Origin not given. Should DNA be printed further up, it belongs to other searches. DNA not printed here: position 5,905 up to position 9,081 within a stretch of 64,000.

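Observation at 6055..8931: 958-aa methyltransferase / coiled-coil / GT4 / GT2 fusion next to Wzm/Wzt: candidate WbdD/WbbB-like chain-terminating polymerase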

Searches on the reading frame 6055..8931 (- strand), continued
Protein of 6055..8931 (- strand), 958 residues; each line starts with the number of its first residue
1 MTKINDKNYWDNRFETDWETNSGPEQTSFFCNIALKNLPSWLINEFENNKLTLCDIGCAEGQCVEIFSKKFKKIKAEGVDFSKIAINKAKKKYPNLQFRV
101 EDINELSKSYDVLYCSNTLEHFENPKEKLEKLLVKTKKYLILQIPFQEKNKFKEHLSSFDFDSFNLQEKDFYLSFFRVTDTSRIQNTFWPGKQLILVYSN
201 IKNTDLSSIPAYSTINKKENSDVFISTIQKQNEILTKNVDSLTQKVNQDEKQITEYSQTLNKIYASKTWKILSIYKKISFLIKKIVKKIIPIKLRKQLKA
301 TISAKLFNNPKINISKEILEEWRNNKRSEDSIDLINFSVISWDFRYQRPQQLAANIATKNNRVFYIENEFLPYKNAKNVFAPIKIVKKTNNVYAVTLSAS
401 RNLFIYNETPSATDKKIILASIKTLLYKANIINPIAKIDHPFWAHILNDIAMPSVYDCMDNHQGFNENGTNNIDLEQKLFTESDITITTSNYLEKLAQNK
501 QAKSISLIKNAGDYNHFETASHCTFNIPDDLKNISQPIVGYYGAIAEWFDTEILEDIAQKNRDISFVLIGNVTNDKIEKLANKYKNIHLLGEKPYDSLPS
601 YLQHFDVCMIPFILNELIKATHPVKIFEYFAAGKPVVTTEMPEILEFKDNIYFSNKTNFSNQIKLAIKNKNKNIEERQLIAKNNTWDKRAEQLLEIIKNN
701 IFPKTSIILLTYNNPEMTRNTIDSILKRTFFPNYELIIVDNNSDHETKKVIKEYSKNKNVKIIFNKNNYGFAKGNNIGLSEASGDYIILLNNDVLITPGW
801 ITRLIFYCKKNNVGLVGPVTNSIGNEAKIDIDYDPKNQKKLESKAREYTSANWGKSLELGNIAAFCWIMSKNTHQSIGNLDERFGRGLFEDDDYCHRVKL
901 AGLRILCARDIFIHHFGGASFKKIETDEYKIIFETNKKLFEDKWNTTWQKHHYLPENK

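Call 23: find_encoding_contigs(protein=window:6055-8931:-, flank=10000, max_places=3)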
Protein window:6055-8931:- (958 aa): no gene with exactly this product is on record in the collection.
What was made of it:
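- No exact copy of the protein is on record in the public collection (call 23), which says nothing about activity.
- Tried and rejected: An exact-sequence look-up of the protein found nothing (call 23).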

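Call 29: find_encoding_contigs(protein=P0001, flank=10000, max_places=2)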
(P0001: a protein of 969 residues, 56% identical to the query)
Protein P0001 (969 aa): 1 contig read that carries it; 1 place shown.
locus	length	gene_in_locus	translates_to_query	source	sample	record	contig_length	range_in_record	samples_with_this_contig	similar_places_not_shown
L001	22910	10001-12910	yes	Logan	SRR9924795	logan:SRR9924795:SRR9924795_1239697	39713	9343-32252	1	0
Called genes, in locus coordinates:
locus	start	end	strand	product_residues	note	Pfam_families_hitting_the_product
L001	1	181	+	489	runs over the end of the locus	PF02310:B12-binding (weak), PF04055:Radical_SAM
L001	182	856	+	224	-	PF01209:Ubie_methyltran, PF05219:DREV, PF13489:Methyltransf_23, PF07021:MetW, PF13847:Methyltransf_31, PF08241:Methyltransf_11, PF08242:Methyltransf_12, PF13649:Methyltransf_25, +1 more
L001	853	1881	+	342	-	PF00535:Glycos_transf_2, PF13641:Glyco_tranf_2_3 (weak)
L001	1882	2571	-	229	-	PF13489:Methyltransf_23, PF01209:Ubie_methyltran, PF02353:CMAS, PF05175:MTS, PF13847:Methyltransf_31, PF08241:Methyltransf_11, PF08242:Methyltransf_12, PF13649:Methyltransf_25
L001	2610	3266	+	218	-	PF25087:GMPPB_C (faint), PF00132:Hexapep, PF14602:Hexapep_2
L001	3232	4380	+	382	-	PF00534:Glycos_transf_1, PF13692:Glyco_trans_1_4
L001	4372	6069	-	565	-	PF23914:TPR_CcmH_CycH (faint), PF13414:TPR_11 (faint), PF13431:TPR_17 (faint), PF07719:TPR_2 (faint), PF13174:TPR_6 (faint), PF13181:TPR_8 (faint), PF00515:TPR_1 (weak), PF14559:TPR_19 (weak), +3 more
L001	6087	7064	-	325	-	PF01933:CofD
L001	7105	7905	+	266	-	PF01061:ABC2_membrane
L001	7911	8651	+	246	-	PF02463:SMC_N (faint), PF00005:ABC_tran, PF13304:AAA_21 (faint)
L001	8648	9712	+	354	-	PF02350:Epimerase_2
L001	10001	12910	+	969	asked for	PF13489:Methyltransf_23, PF08241:Methyltransf_11, PF08242:Methyltransf_12, PF13649:Methyltransf_25, PF13847:Methyltransf_31, PF13692:Glyco_trans_1_4, PF00535:Glycos_transf_2, PF13641:Glyco_tranf_2_3, +2 more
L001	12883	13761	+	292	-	PF13489:Methyltransf_23, PF08241:Methyltransf_11 (weak), PF08242:Methyltransf_12 (faint)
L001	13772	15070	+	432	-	PF04055:Radical_SAM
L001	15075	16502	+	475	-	-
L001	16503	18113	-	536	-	-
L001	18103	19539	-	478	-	PF02310:B12-binding, PF04055:Radical_SAM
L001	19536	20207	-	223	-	PF00535:Glycos_transf_2, PF10111:Glyco_tranf_2_2 (weak), PF13641:Glyco_tranf_2_3 (weak)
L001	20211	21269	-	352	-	PF00583:Acetyltransf_1 (faint), PF13527:Acetyltransf_9 (weak)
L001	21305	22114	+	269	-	PF01522:Polysacc_deac_1, PF11959:DUF3473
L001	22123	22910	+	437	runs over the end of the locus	PF02737:3HCDH_N, PF00725:3HCDH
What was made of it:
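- Patescibacteria context: the closest locus, L001, has wzm, wzt, wecB, this gene and the second methyltransferase gene, all on one strand (call 29).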

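Call 30: find_encoding_contigs(protein=P0101, flank=10000, max_places=2)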
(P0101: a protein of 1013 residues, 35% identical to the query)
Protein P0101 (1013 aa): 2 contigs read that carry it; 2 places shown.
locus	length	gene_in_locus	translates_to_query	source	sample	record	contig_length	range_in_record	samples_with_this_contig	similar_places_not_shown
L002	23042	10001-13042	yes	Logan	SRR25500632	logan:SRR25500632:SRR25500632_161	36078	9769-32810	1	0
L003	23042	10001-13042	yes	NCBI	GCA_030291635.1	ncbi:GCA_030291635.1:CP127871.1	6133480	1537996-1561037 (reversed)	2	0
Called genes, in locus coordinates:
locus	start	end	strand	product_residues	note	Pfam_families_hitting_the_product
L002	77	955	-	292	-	PF00483:NTP_transferase, PF12804:NTP_transf_3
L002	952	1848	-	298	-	PF01370:Epimerase, PF02719:Polysacc_synt_2 (weak), PF04321:RmlD_sub_bind, PF07993:NAD_binding_4 (weak), PF16363:GDP_Man_Dehyd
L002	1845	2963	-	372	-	PF01073:3Beta_HSD, PF01370:Epimerase, PF02719:Polysacc_synt_2, PF04321:RmlD_sub_bind, PF07993:NAD_binding_4, PF16363:GDP_Man_Dehyd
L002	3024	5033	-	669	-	PF13727:CoA_binding_3, PF00106:adh_short (weak), PF01073:3Beta_HSD (weak), PF01370:Epimerase, PF02719:Polysacc_synt_2, PF04321:RmlD_sub_bind, PF16363:GDP_Man_Dehyd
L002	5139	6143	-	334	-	PF00953:Glycos_transf_4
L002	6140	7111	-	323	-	PF01073:3Beta_HSD, PF01370:Epimerase, PF04321:RmlD_sub_bind, PF05368:NmrA (weak), PF13460:NAD_binding_10, PF16363:GDP_Man_Dehyd, PF02719:Polysacc_synt_2, PF07993:NAD_binding_4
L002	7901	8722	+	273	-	PF01061:ABC2_membrane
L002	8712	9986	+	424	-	PF00005:ABC_tran, PF14524:Wzt_C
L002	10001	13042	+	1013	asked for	PF13489:Methyltransf_23, PF13847:Methyltransf_31, PF08241:Methyltransf_11, PF08242:Methyltransf_12, PF13649:Methyltransf_25, PF13692:Glyco_trans_1_4, PF13641:Glyco_tranf_2_3, PF00535:Glycos_transf_2, +1 more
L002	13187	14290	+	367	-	PF02350:Epimerase_2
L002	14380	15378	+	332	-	-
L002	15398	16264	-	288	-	PF00535:Glycos_transf_2 (weak), PF13641:Glyco_tranf_2_3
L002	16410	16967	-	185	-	PF00908:dTDP_sugar_isom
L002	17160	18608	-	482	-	PF00753:Lactamase_B, PF12706:Lactamase_B_2 (faint), PF10996:Beta-Casp, PF07521:RMMBL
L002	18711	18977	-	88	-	PF06305:LapA_dom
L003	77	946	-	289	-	PF00483:NTP_transferase, PF12804:NTP_transf_3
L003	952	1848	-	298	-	PF01370:Epimerase, PF02719:Polysacc_synt_2 (weak), PF04321:RmlD_sub_bind, PF07993:NAD_binding_4 (weak), PF16363:GDP_Man_Dehyd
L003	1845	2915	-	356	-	PF01073:3Beta_HSD, PF01370:Epimerase, PF02719:Polysacc_synt_2, PF04321:RmlD_sub_bind, PF07993:NAD_binding_4, PF16363:GDP_Man_Dehyd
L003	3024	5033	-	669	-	PF13727:CoA_binding_3, PF00106:adh_short (weak), PF01073:3Beta_HSD (weak), PF01370:Epimerase, PF02719:Polysacc_synt_2, PF04321:RmlD_sub_bind, PF16363:GDP_Man_Dehyd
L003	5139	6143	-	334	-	PF00953:Glycos_transf_4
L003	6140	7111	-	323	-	PF01073:3Beta_HSD, PF01370:Epimerase, PF04321:RmlD_sub_bind, PF05368:NmrA (weak), PF13460:NAD_binding_10, PF16363:GDP_Man_Dehyd, PF02719:Polysacc_synt_2, PF07993:NAD_binding_4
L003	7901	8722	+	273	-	PF01061:ABC2_membrane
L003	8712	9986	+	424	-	PF00005:ABC_tran, PF14524:Wzt_C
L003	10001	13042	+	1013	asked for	PF13489:Methyltransf_23, PF13847:Methyltransf_31, PF08241:Methyltransf_11, PF08242:Methyltransf_12, PF13649:Methyltransf_25, PF13692:Glyco_trans_1_4, PF13641:Glyco_tranf_2_3, PF00535:Glycos_transf_2, +1 more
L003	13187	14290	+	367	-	PF02350:Epimerase_2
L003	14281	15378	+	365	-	-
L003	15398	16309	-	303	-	PF13641:Glyco_tranf_2_3, PF00535:Glycos_transf_2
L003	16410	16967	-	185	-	PF00908:dTDP_sugar_isom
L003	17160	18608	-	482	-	PF00753:Lactamase_B, PF12706:Lactamase_B_2 (faint), PF10996:Beta-Casp, PF07521:RMMBL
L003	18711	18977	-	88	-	PF06305:LapA_dom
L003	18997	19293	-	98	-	PF00216:Bac_DNA_binding, PF18291:HU-HIG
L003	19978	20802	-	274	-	-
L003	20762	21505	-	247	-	PF00535:Glycos_transf_2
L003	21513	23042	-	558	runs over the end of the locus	PF00575:S1 (weak), PF17092:PCB_OB (faint), PF00575:S1, PF03074:GCS (faint), PF00575:S1, PF23459:S1_RRP5 (weak), PF00575:S1, PF23459:S1_RRP5 (weak), +1 more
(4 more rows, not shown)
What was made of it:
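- Linkage to wzm/wzt and wecB is conserved across phyla, including loci with few other transferases such as the Pseudomonas locus L003 (call 30).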

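Call 34: predict_structure(alignment_id=A1)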
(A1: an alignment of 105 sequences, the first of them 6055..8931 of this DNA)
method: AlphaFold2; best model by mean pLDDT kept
length: 958 residues; sequences in the alignment: 105
mean_pLDDT: 92.4   pTM: 0.76
mean pLDDT of the five models: 92.4, 92.3, 92.2, 92.2, 91.5
residues with pLDDT >= 90: 788; 70-90: 114; 50-70: 35; < 50: 21
segments of 3 or more residues with pLDDT < 50: 212-226
pLDDT, mean of each block of 10 residues (from residue 1): 69 92 94 97 97 90 97 97 95 97 94 96 95 97 95 93 94 96 88 97 84 40 48 56 69 81 88 88 88 90 89 96 90 97 93 97 98 96 98 98 94 98 98 97 98 97 83 95 98 97 98 97 94 97 96 98 98 96 98 95 98 94 95 98 96 98 98 98 98 97 98 96 97 98 98 98 97 97 98 96 98 97 79 94 97 96 94 98 93 97 98 85 73 95 95 63
secondary structure, 60 per line:
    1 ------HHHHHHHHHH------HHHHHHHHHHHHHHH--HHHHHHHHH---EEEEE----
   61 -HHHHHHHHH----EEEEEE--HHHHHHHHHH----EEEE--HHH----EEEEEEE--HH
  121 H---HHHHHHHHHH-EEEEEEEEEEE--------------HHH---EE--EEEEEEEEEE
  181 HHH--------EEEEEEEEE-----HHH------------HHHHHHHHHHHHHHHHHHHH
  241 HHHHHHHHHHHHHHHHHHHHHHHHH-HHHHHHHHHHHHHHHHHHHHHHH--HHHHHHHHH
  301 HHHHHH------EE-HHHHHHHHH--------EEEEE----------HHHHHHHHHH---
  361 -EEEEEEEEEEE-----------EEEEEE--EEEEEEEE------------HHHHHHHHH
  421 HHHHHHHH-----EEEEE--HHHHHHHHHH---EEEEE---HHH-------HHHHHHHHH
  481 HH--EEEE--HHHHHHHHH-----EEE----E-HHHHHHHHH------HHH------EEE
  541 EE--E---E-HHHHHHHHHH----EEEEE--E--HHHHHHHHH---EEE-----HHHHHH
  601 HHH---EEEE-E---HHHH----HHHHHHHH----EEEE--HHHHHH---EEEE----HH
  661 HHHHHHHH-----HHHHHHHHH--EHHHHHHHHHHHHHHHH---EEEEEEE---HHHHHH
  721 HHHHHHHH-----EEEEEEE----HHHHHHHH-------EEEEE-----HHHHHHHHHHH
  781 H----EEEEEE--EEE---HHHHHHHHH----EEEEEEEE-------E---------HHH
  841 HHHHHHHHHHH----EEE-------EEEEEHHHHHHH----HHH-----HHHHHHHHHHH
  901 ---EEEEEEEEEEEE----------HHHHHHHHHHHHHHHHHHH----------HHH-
elements in order (helices of 4 or more, strands of 3 or more residues): H7-16 H23-37 H40-48 E52-56 H62-70 E75-80 H83-92 E97-100 E110-116 H125-134 E136-146 E171-180 E192-200 H221-265 H267-289 H292-306 H316-324 E333-337 H348-357 E362-372 E384-389 E392-399 H412-428 E434-438 H441-450 E454-458 H472-482 E485-488 H491-499 E505-507 H514-522 E538-542 H551-560 E565-569 H575-583 E587-589 H595-603 E607-610 H616-619 H624-631 E636-639 H642-647 E651-654 H659-668 H674-682 H686-701 E705-711 H715-728 E734-740 H745-752 E760-764 H770-781 E786-791 E794-796 H800-808 E813-820 H838-851 E856-858 E866-870 H871-877 H890-900 E904-915 H926-944
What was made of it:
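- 8332..8931 (-): Residues 1-200: class I SAM-dependent methyltransferase module, the proposed chain-capping terminator. The AlphaFold2 model shows a Rossmann fold with pLDDT above 90 (call 34).
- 8272..8331 (-): Residues 201-220: flexible loop between the methyltransferase and the helix. This holds most (212-220) of the only segment of the model with pLDDT below 50 (212-226), which runs on into the first residues of the helix; no secondary structure is predicted in the loop (call 34).
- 8137..8271 (-): Residues 221-265: single 45-residue helix with 5.5 heptads, a candidate coiled-coil spacer or ruler. AlphaFold2 predicts helix H221-265 (call 34).
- The model has pLDDT 92.4 (call 34).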

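Call 36: fold_search(model_id=the predicted structure, library=pdb)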
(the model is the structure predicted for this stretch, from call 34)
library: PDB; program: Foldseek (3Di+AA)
matches with E <= 10: 1893; with E <= 0.001: 1020
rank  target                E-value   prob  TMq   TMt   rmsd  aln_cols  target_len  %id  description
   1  3c48_A                2.4e-14  1.00  0.20  0.42  10.8       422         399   12  Structure of the retaining glycosyltransferase MshA: The first step in mycothiol biosynthesis. Organism: Corynebacteri (released 2008-03-25)
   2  3c4q_A                1.5e-13  1.00  0.32  0.72   4.8       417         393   12  Structure of the retaining glycosyltransferase MshA : The first step in mycothiol biosynthesis. Organism : Corynebacte (released 2008-04-01)
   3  3c4q_B                4.9e-13  1.00  0.31  0.70   5.1       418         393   13  Structure of the retaining glycosyltransferase MshA : The first step in mycothiol biosynthesis. Organism : Corynebacte (released 2008-04-01)
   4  3l01_A                9.7e-13  1.00  0.30  0.60   6.3       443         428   13  Crystal structure of monomeric glycogen synthase from Pyrococcus abyssi (released 2010-12-29)
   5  6e4r_B                5.7e-12  1.00  0.19  0.35   7.6       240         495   17  Crystal Structure of the Drosophila Melanogaster Polypeptide N-Acetylgalactosaminyl Transferase PGANT9B (released 2018-09-12)
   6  6s22_A                6.4e-12  1.00  0.19  0.34   9.2       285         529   19  Crystal structure of the TgGalNAc-T3 in complex with UDP, manganese and FGF23c (released 2019-12-25)
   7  4d0z_C                8.0e-12  1.00  0.19  0.37   9.8       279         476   17  GalNAc-T2 crystal soaked with UDP-5SGalNAc, mEA2 and manganese (Higher resolution dataset) (released 2014-05-28)
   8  6e4r_A                8.5e-12  1.00  0.21  0.38   7.4       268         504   16  Crystal Structure of the Drosophila Melanogaster Polypeptide N-Acetylgalactosaminyl Transferase PGANT9B (released 2018-09-12)
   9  5ndf_E                9.5e-12  1.00  0.19  0.36   8.9       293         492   16  Small-molecule inhibition of ppGalNAc-Ts selectively reduces mucin-type O-glycosylation (released 2017-11-01)
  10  6e7i_A                1.3e-11  1.00  0.19  0.36   9.6       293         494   17  Human ppGalNAcT2 I253A/L310A Mutant with EA2 and UDP (released 2020-01-29)
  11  4d0t_B                1.7e-11  1.00  0.18  0.35   7.0       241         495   18  GalNAc-T2 crystal soaked with UDP-GalNAc, EA2 peptide and manganese (released 2014-05-28)
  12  6nqt_E                2.0e-11  1.00  0.19  0.36   8.7       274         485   18  GalNac-T2 soaked with UDP-sugar (released 2020-01-29)
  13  6s24_A                2.2e-11  1.00  0.19  0.33   7.2       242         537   21  Crystal structure of the TgGalNAc-T3 in complex with UDP, manganese and the peptide 3 (released 2019-12-25)
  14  6e4q_B                2.7e-11  1.00  0.19  0.35   7.7       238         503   17  Crystal Structure of the Drosophila Melanogaster Polypeptide N-Acetylgalactosaminyl Transferase PGANT9A in Complex wit (released 2018-09-12)
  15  4d0z_F                2.9e-11  1.00  0.20  0.38   7.7       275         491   17  GalNAc-T2 crystal soaked with UDP-5SGalNAc, mEA2 and manganese (Higher resolution dataset) (released 2014-05-28)
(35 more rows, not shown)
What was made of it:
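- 6838..7935 (-): Residues 333-698: GT-B fold glycosyltransferase module (Pfam GT1 clan, TuaH-like). Foldseek matched MshA 3c4q with TM 0.72 normalised by the target (call 36).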
